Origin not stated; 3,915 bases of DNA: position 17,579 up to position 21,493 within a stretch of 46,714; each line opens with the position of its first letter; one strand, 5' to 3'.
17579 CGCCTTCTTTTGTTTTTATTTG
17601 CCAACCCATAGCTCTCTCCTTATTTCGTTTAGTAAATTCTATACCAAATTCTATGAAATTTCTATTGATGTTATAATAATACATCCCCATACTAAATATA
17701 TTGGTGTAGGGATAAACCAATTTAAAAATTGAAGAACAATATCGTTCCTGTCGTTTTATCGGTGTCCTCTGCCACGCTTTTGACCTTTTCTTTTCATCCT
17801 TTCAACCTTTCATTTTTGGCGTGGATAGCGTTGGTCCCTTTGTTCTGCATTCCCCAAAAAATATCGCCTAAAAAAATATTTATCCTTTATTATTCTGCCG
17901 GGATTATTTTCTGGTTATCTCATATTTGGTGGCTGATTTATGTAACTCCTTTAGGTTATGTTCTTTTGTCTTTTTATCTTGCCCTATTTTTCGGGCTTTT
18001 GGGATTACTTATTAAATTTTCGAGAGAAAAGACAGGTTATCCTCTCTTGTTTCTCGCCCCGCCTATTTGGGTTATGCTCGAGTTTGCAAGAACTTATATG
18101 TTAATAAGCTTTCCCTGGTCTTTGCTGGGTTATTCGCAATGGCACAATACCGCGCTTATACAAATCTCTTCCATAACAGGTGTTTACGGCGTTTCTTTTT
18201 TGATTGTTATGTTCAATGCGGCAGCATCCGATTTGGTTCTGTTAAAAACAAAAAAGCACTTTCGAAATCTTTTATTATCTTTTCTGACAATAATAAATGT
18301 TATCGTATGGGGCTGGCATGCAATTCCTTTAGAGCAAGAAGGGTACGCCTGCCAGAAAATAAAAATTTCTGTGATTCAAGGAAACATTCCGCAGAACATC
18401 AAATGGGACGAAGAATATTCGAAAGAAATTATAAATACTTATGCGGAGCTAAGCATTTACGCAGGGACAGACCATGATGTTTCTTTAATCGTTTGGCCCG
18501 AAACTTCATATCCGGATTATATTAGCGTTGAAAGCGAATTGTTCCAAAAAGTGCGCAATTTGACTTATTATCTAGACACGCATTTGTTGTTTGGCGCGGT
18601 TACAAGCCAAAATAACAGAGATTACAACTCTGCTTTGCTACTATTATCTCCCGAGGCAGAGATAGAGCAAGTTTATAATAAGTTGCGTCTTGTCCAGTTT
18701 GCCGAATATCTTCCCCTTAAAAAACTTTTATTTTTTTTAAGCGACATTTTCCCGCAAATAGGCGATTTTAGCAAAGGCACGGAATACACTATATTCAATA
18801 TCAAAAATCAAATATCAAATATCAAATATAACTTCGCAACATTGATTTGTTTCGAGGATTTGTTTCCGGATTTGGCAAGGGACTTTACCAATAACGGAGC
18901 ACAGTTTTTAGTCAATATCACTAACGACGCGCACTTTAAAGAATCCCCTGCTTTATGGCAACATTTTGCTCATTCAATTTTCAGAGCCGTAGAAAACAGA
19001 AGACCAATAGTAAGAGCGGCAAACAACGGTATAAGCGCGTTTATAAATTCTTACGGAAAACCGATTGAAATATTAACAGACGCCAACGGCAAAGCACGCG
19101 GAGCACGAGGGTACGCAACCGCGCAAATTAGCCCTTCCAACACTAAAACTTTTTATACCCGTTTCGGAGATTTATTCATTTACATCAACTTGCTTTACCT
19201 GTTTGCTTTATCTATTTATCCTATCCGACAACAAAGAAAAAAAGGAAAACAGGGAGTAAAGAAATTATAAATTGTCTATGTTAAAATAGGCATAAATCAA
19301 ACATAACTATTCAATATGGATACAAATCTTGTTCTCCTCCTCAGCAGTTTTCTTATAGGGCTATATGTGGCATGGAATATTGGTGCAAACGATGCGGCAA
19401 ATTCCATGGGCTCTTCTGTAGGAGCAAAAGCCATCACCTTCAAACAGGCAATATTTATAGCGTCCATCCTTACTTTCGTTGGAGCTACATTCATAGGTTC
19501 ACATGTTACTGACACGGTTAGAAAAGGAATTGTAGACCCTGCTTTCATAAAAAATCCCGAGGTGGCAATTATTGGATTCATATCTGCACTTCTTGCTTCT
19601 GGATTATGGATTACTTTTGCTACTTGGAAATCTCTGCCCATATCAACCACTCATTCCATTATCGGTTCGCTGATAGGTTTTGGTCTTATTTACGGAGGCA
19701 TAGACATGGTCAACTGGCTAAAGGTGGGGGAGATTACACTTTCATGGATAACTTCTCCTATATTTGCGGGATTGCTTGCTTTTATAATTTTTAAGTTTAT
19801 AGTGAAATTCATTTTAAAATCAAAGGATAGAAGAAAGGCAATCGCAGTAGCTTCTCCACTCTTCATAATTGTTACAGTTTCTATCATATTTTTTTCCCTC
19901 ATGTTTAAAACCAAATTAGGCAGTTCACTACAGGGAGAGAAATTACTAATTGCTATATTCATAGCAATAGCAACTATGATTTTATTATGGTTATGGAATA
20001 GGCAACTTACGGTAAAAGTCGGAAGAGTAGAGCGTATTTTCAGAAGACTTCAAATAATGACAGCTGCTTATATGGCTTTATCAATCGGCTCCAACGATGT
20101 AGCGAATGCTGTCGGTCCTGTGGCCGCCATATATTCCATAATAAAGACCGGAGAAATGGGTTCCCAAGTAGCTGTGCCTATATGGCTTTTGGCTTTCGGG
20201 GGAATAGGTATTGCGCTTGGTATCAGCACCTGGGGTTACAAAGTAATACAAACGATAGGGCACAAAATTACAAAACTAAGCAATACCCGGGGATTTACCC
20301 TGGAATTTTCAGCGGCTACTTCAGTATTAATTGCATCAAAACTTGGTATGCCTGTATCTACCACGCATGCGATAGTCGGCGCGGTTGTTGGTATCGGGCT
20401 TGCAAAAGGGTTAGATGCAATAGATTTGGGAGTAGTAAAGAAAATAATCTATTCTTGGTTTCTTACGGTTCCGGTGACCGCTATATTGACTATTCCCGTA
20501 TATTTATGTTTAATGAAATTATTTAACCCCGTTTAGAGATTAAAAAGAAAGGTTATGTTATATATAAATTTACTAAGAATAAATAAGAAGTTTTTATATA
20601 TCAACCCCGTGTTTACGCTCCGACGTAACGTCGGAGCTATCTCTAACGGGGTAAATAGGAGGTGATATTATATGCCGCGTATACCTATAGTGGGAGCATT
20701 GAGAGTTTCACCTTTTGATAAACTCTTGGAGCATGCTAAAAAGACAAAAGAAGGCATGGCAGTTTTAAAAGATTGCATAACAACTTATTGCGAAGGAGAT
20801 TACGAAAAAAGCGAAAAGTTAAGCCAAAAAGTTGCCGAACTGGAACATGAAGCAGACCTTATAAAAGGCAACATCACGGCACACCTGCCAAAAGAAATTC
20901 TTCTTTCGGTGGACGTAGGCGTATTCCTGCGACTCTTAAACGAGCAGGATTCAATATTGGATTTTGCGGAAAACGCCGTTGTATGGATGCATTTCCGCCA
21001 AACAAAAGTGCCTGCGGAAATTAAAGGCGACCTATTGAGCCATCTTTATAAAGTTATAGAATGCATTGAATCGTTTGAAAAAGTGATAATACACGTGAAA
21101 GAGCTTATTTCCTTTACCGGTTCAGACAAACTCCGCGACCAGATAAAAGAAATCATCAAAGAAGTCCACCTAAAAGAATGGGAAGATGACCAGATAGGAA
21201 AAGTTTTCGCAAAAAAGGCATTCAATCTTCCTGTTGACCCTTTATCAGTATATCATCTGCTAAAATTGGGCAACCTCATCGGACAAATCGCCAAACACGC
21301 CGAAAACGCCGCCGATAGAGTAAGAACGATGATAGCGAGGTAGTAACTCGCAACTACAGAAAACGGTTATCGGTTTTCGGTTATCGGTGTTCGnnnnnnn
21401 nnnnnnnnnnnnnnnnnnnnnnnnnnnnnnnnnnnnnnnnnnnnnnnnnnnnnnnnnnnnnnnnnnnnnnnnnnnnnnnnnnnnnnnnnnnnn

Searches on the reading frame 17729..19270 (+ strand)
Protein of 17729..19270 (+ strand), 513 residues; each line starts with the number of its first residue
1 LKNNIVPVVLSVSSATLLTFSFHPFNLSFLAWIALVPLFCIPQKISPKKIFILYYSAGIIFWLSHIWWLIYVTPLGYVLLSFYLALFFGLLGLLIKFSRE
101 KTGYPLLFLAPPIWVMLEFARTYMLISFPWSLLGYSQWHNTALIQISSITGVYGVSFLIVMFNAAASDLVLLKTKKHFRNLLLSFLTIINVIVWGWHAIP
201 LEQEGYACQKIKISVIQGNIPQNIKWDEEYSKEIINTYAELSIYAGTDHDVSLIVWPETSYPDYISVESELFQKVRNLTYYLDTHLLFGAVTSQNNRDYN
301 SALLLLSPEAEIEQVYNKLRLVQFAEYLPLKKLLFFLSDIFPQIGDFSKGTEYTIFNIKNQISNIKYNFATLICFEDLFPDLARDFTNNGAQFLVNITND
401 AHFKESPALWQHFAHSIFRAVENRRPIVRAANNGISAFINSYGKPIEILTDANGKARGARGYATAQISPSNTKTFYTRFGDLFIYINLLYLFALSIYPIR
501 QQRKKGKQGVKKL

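Call 68: search_protein_families(library=pfam, proteins=[window:17729-19270:+], max_evalue=0.00001)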
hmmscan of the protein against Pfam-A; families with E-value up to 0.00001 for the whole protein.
window:17729-19270:+ (513 aa): 2 families
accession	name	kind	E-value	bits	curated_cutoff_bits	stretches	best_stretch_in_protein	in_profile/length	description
PF20154.4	LNT_N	-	1.4e-35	123.3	27.1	1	14-165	1-159/159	Apolipoprotein N-acyltransferase N-terminal domain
PF00795.27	CN_hydrolase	-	4.9e-24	85.5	23.2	1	213-447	2-232/256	Carbon-nitrogen hydrolase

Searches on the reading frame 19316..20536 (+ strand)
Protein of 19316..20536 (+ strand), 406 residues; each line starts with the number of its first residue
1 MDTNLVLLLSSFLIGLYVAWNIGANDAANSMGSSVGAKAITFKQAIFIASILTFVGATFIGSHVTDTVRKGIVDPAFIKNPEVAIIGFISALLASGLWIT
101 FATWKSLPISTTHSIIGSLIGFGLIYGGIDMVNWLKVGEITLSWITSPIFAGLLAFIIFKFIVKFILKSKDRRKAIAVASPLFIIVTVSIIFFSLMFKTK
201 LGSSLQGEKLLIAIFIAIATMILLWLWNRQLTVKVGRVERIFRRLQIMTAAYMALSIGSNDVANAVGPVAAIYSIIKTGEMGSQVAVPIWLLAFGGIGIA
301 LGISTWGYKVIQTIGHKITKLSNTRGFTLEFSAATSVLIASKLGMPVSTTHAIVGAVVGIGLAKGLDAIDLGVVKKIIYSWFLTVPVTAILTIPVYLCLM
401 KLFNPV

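Call 68: search_protein_families(library=pfam, proteins=[window:19316-20536:+], max_evalue=0.00001)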
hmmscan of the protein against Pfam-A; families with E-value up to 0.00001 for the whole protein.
window:19316-20536:+ (406 aa): 1 family
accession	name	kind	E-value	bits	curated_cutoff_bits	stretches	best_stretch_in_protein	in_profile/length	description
PF01384.25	PHO4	-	5.7e-112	374.6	33.7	1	22-391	1-349/350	Phosphate transporter family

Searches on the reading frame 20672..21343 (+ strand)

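Call 13: search_protein_families(library=ncbifam, proteins=[window:20672-21343:+])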
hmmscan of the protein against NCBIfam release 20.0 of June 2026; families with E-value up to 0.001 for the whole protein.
window:20672-21343:+ (223 aa): 1 family
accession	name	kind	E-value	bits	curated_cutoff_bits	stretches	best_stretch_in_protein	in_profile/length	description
TIGR00153.1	TIGR00153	hypoth_equivalog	2.1e-27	96.3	104.3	1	13-223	12-215/217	TIGR00153 family protein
